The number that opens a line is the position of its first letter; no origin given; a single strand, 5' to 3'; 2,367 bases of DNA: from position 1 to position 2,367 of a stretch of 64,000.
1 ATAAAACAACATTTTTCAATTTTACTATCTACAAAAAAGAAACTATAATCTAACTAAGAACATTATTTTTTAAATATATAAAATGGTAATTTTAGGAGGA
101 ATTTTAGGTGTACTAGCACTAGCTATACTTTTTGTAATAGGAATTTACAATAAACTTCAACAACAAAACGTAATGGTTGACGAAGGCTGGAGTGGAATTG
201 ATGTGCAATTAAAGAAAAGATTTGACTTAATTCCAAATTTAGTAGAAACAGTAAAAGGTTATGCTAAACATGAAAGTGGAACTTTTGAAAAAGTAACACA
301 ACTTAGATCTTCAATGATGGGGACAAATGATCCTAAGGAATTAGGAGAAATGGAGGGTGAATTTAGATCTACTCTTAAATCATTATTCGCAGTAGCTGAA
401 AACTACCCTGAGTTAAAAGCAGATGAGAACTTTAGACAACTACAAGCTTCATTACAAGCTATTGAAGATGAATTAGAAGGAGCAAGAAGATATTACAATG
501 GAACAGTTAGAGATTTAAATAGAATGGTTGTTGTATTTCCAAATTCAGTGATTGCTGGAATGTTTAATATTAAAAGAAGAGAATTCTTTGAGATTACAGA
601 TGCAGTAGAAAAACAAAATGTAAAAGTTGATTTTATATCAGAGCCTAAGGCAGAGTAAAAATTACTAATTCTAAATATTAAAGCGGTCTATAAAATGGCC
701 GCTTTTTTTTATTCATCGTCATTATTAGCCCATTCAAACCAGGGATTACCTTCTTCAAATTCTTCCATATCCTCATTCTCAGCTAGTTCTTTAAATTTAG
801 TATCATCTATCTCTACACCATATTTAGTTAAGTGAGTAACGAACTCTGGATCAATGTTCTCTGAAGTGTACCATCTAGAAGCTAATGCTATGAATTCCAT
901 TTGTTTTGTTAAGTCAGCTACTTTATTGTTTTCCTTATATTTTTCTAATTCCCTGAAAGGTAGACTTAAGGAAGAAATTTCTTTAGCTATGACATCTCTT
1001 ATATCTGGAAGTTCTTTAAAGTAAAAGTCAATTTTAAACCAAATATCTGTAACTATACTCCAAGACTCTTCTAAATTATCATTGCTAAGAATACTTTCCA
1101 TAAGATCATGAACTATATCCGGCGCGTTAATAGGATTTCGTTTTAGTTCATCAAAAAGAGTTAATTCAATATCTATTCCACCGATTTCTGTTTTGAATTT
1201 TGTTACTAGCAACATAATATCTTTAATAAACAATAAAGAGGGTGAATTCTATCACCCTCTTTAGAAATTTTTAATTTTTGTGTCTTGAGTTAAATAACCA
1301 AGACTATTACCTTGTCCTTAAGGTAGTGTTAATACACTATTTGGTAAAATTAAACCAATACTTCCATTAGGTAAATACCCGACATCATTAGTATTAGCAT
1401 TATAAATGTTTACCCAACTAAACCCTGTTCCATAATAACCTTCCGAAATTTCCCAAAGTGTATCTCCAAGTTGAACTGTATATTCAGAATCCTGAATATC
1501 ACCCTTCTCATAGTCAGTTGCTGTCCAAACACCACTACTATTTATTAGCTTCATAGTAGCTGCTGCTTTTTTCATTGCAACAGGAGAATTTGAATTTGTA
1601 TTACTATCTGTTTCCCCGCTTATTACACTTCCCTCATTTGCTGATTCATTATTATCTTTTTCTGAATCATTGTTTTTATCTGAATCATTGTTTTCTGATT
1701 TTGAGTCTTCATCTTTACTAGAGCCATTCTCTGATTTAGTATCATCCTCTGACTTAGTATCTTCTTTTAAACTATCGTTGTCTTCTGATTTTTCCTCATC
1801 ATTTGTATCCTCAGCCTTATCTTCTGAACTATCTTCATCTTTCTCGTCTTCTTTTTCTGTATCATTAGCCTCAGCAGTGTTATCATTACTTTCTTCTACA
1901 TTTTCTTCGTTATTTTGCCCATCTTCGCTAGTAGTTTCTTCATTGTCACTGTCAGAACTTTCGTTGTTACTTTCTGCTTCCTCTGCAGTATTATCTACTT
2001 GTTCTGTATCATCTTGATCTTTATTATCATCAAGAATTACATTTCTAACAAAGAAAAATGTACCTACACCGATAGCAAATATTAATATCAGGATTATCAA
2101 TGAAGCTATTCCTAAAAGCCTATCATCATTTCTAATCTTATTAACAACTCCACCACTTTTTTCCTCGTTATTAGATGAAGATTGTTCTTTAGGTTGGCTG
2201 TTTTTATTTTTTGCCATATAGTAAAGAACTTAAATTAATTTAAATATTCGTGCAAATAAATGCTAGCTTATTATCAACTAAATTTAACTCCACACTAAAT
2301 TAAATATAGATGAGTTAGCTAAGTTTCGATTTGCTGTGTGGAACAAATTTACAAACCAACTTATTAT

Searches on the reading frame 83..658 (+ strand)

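Call 36: search_protein_families(library=pfam, proteins=[window:83-658:+], max_evalue=0.001)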
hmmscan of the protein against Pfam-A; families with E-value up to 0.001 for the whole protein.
window:83-658:+ (191 aa): 1 family
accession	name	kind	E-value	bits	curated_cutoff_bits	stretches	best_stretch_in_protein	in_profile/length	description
PF04011.17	LemA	-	9.1e-57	191.5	26.2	1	36-184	2-149/149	LemA family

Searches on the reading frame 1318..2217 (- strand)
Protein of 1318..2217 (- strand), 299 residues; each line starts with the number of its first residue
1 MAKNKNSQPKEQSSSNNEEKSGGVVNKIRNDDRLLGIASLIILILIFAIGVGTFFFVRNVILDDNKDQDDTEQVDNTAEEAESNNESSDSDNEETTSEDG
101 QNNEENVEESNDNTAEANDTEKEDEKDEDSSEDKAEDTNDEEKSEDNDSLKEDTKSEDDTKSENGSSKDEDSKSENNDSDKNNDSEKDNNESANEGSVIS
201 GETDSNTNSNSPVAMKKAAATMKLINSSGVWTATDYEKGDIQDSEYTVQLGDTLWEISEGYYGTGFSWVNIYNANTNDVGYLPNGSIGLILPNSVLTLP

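Call 36: search_protein_families(library=pfam, proteins=[window:1318-2217:-], max_evalue=0.001)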
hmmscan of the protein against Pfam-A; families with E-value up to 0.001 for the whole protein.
window:1318-2217:- (299 aa): 1 family
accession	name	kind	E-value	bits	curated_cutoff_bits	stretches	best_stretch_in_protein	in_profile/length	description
PF01476.26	LysM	-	0.00053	20.3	20.9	0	246-276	1-28/43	LysM domain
